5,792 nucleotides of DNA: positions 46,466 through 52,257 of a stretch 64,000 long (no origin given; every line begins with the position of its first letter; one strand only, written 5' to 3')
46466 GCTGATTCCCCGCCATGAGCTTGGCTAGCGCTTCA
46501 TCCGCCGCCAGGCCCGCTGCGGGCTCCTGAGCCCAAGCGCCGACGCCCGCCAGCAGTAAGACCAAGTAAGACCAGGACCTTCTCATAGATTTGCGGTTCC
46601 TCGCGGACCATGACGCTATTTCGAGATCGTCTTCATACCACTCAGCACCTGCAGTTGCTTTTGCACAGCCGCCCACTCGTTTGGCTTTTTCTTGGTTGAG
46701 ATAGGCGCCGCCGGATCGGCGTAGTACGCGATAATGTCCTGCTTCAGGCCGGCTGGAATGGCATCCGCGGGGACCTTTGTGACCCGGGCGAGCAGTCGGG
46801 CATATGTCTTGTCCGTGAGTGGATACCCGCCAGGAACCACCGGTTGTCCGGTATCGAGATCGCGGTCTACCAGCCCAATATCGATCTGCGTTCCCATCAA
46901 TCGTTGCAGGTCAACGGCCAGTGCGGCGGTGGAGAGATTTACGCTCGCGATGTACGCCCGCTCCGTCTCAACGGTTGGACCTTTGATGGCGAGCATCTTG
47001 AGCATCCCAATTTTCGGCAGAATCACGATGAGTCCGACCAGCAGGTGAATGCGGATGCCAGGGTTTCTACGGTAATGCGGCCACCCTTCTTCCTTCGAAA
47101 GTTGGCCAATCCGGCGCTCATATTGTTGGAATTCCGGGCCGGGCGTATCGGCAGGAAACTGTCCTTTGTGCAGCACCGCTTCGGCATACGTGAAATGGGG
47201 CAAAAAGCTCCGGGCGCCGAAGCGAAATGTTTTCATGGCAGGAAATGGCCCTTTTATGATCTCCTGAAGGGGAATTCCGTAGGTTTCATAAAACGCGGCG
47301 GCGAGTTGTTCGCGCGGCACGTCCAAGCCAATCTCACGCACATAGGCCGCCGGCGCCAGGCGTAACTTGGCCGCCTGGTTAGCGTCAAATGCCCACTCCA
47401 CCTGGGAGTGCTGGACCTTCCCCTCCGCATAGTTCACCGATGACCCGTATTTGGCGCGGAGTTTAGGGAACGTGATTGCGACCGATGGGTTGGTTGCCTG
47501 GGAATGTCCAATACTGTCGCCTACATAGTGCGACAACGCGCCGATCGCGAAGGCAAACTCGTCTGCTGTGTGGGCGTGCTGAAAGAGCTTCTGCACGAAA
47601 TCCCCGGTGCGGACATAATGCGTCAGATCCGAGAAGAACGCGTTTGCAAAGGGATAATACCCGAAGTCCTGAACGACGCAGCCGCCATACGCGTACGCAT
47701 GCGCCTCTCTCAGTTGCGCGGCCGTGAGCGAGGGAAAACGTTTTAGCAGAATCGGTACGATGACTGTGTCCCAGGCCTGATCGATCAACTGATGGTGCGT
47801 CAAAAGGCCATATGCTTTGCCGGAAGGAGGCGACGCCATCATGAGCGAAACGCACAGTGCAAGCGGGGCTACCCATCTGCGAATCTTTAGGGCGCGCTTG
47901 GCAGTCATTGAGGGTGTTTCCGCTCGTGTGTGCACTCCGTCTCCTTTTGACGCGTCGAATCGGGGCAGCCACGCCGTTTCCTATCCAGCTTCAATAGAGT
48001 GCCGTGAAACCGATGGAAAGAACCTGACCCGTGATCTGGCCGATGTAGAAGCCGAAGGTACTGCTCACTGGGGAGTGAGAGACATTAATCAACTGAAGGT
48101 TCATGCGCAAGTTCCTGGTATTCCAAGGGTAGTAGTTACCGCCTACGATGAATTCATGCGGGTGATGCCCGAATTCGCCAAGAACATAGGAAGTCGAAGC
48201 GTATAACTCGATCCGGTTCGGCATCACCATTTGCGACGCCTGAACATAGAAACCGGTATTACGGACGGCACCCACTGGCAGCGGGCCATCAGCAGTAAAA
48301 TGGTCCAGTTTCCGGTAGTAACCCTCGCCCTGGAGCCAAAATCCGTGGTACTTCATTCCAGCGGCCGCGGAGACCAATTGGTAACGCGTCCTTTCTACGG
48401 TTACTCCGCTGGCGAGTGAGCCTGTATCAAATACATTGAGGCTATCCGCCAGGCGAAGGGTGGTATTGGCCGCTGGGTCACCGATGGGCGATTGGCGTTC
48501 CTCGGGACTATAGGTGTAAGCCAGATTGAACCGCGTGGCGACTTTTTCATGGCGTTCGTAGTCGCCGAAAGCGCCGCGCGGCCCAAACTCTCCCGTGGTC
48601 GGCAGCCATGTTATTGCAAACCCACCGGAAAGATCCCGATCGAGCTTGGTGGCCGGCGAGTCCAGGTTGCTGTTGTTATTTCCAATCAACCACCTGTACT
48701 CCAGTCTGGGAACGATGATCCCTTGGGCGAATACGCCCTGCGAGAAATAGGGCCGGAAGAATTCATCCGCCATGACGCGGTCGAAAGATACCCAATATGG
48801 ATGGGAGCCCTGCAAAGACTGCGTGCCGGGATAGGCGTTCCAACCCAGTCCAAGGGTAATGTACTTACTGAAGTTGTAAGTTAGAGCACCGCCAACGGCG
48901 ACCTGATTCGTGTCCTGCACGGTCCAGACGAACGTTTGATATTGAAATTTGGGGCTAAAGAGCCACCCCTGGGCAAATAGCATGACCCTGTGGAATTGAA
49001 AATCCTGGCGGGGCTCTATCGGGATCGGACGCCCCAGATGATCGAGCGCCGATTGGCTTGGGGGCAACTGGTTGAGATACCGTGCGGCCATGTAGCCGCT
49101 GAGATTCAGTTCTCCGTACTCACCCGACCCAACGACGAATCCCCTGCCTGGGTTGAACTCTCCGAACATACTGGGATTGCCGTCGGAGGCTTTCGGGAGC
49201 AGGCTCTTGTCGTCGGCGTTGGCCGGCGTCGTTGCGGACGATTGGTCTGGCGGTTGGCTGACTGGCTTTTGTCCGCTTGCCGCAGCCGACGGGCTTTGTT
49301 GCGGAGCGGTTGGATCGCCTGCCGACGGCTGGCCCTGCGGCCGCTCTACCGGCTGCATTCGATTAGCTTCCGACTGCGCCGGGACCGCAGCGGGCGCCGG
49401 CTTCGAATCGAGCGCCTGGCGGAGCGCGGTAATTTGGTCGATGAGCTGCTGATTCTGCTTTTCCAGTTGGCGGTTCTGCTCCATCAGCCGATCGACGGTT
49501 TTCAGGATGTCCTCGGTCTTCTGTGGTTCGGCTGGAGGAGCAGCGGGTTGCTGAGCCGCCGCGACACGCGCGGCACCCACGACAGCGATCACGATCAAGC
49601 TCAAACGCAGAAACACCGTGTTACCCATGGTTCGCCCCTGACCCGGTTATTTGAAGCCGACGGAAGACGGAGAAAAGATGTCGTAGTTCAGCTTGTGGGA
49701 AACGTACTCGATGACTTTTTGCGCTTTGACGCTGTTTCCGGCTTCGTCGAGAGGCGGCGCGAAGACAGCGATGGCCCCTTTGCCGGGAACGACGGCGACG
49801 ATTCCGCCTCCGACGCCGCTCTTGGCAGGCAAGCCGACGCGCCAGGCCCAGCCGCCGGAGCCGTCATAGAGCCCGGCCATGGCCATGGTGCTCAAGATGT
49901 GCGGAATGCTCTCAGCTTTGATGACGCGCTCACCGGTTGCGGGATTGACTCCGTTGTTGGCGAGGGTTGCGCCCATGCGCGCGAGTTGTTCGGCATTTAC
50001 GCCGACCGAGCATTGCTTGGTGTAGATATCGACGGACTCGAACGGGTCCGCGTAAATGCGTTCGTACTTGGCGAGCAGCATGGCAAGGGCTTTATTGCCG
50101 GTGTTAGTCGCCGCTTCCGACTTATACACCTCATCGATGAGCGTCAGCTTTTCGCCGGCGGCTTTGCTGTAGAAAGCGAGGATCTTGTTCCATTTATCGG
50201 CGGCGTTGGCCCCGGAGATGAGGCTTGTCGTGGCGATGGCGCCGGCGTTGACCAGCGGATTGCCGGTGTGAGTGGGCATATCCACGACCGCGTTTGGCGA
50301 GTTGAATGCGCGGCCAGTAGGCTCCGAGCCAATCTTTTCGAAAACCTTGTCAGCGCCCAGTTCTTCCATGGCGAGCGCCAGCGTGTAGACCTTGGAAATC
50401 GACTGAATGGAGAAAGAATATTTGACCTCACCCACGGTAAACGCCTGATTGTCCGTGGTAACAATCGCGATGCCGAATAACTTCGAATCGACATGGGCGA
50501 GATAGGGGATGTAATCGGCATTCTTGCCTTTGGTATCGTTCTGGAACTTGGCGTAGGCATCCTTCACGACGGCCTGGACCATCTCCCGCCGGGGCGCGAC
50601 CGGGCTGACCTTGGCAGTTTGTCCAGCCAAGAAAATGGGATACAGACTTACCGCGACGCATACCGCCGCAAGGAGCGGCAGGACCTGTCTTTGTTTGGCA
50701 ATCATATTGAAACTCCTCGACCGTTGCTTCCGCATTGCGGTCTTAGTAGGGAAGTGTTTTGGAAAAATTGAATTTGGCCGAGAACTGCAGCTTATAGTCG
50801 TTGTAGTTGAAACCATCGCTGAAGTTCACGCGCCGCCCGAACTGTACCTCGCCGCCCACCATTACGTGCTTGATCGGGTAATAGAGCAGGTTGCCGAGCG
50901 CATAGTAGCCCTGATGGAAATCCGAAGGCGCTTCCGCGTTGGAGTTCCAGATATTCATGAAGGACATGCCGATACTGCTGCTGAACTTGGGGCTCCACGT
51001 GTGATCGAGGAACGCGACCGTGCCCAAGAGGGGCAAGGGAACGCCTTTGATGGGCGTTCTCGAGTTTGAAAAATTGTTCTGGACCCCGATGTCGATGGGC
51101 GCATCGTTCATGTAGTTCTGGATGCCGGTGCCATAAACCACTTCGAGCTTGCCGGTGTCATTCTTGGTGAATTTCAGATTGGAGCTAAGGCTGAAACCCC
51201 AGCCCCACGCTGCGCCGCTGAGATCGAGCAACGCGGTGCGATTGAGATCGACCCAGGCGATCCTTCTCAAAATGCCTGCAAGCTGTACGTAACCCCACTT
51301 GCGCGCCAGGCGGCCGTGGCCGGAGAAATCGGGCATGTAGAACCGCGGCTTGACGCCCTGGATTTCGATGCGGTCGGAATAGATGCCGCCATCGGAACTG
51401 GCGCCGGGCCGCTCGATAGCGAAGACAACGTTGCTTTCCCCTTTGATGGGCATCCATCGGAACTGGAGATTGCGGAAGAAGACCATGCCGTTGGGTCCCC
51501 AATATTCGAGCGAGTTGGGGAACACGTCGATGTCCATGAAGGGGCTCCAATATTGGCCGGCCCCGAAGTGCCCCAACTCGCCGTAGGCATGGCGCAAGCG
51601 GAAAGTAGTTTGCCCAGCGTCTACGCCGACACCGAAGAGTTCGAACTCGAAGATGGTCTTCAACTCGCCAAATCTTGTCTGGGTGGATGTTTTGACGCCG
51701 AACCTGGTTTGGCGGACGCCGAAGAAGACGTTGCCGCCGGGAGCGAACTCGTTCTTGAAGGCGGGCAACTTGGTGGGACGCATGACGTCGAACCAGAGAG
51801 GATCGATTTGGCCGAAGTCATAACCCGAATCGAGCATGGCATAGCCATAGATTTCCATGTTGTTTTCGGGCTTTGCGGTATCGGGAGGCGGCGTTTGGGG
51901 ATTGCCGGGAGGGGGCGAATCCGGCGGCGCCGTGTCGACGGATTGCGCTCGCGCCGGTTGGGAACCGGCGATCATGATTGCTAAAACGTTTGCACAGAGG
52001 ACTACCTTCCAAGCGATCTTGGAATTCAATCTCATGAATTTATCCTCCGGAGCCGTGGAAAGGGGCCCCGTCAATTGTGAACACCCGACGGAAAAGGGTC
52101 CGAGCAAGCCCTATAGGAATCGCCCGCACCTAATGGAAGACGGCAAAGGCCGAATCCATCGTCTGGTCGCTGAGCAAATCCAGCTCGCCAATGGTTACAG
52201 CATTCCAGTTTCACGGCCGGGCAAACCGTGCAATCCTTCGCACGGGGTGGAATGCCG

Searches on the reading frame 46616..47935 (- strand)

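Call 51: search_protein_families(library=pfam, max_evalue=0.00001, proteins=[window:46616-47935:-])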
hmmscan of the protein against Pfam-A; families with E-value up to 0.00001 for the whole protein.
window:46616-47935:- (439 aa): 1 family
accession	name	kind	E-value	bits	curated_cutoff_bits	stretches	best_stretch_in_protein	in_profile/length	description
PF00882.24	Zn_dep_PLPC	-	5e-21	75.8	26.8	1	46-222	1-160/167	Zinc dependent phospholipase C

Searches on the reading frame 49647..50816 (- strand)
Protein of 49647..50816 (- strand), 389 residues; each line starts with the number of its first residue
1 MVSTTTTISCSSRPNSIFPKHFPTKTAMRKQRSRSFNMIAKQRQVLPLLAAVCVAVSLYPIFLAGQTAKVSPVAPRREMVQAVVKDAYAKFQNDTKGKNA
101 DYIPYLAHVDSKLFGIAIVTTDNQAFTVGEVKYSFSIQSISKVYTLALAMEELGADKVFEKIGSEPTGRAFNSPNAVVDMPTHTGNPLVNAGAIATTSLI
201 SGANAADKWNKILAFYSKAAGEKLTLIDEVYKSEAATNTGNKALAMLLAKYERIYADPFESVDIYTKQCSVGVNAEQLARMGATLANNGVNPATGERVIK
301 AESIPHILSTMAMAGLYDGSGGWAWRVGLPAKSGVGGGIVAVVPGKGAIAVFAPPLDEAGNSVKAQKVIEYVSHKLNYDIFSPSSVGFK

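Call 51: search_protein_families(library=pfam, max_evalue=0.00001, proteins=[window:49647-50816:-])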
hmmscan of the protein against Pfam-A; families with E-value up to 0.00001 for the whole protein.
window:49647-50816:- (389 aa): 1 family
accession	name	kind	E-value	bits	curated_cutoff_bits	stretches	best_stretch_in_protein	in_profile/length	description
PF04960.20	Glutaminase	-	2.2e-109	365.5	27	1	97-381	1-286/286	Glutaminase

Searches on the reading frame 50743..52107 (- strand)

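Call 51: search_protein_families(library=pfam, max_evalue=0.00001, proteins=[window:50743-52107:-])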
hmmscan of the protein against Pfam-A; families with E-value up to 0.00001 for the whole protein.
window:50743-52107:- (454 aa): 1 family
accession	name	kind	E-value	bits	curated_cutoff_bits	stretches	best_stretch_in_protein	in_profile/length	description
PF19577.5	DcaP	-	5.4e-14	52.5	27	1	85-431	70-394/410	DcaP outer membrane protein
